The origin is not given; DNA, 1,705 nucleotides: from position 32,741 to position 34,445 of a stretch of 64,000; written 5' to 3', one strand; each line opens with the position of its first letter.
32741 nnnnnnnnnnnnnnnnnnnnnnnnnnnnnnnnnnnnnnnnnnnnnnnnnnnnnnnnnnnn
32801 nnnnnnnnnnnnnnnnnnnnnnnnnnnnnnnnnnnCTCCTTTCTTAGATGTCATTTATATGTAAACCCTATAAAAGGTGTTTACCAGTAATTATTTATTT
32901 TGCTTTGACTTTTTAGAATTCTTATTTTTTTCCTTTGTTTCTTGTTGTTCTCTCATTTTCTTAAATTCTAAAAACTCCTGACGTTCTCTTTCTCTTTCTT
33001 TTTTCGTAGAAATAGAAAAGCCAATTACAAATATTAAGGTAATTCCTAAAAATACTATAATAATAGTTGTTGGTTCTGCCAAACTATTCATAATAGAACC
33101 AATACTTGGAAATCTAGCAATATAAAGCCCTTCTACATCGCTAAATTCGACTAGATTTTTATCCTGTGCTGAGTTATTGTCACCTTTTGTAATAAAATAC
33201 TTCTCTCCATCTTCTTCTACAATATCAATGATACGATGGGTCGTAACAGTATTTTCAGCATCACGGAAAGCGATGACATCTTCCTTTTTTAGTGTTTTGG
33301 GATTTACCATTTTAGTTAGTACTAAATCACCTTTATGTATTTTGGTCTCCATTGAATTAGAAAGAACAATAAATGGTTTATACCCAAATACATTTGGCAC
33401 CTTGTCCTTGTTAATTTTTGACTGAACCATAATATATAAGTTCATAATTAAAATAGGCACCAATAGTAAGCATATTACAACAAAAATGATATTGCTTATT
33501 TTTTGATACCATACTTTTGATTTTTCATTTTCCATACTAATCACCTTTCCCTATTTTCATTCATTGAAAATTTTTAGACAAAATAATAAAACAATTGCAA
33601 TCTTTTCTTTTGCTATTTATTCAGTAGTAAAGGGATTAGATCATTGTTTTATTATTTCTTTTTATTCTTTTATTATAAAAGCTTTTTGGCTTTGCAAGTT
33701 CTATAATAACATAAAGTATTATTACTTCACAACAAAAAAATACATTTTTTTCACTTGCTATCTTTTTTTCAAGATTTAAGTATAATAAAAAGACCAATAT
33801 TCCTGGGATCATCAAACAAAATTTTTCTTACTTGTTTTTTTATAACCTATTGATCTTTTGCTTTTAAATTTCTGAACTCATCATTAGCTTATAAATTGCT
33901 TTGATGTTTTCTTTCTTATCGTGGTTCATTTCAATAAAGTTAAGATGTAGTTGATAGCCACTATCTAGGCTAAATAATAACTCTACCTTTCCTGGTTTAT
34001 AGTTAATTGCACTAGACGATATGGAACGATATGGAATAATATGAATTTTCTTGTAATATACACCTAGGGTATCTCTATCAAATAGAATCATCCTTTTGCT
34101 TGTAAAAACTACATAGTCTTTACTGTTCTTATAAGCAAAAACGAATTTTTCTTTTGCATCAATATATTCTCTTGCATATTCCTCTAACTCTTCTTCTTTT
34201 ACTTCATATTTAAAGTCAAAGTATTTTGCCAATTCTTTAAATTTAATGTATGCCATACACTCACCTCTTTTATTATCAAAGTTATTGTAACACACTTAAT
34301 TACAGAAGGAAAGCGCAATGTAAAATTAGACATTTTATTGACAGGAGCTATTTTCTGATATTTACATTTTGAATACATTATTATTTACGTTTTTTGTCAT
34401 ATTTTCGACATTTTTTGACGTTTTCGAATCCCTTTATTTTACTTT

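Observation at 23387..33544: Two tandem modules of SipW signal peptidase, TasA/camelysin-like protein and giant adhesin, with a classical LepB between them: candidate fibre/matrix assembly system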

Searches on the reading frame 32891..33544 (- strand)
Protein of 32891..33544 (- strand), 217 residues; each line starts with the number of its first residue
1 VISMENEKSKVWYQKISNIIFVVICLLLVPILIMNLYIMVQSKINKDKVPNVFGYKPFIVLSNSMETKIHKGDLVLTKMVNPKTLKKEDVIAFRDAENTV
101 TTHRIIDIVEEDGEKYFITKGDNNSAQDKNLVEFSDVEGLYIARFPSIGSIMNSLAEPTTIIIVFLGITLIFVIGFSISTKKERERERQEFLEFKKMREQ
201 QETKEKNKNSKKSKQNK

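Call 3: search_protein_families(library=pfam, proteins=[window:32891-33544:-], max_evalue=0.01)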
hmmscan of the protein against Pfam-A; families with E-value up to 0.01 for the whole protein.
window:32891-33544:- (217 aa): 1 family
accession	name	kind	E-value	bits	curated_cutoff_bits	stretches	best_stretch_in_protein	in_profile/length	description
PF10502.14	Peptidase_S26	-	0.0034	17.8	22.9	1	52-98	20-68/168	Signal peptidase, peptidase S26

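Call 4: search_protein_families(library=ncbifam, proteins=[window:32891-33544:-], max_evalue=0.01)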
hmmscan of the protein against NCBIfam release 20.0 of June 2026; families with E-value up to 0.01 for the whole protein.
window:32891-33544:- (217 aa): 5 families
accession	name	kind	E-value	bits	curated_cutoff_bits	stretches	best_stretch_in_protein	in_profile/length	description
NF046067.1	SigPepSipWBacil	equivalog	5.1e-29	101.2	190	1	16-190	4-176/189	signal peptidase I SipW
TIGR02228.1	sigpep_I_arch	equivalog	6e-29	100.9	51.85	1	15-172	2-152/158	signal peptidase I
TIGR02227.1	sigpep_I_bact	equivalog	1.2e-06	28.5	47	1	52-108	17-77/162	signal peptidase I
NF043065.1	MMSYN1_0478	equivalog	0.0039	17.1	170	0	152-214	108-169/190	MFS transporter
NF045846.1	MSC0882_dom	subfamily_domain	0.0045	16.2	60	0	158-212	162-214/244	MSC_0882 family membrane protein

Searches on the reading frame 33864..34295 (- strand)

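Call 39: search_protein_families(library=pfam, proteins=[window:33864-34295:-], max_evalue=1)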
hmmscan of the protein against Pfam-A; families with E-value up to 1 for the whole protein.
window:33864-34295:- (143 aa): 4 families
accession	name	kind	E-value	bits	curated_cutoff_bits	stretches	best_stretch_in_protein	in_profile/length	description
PF08000.17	bPH_1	-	2.7e-14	53.6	27.7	1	31-139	12-119/122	Bacterial PH domain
PF14470.12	bPH_3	-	0.00033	21.5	23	1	34-135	4-90/95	Bacterial PH domain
PF04055.27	Radical_SAM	-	0.095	13.3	29.5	1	18-137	19-136/166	Radical SAM superfamily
PF05738.19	Cna_B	-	0.21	12.5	22.3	1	17-48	46-79/87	Cna protein B-type domain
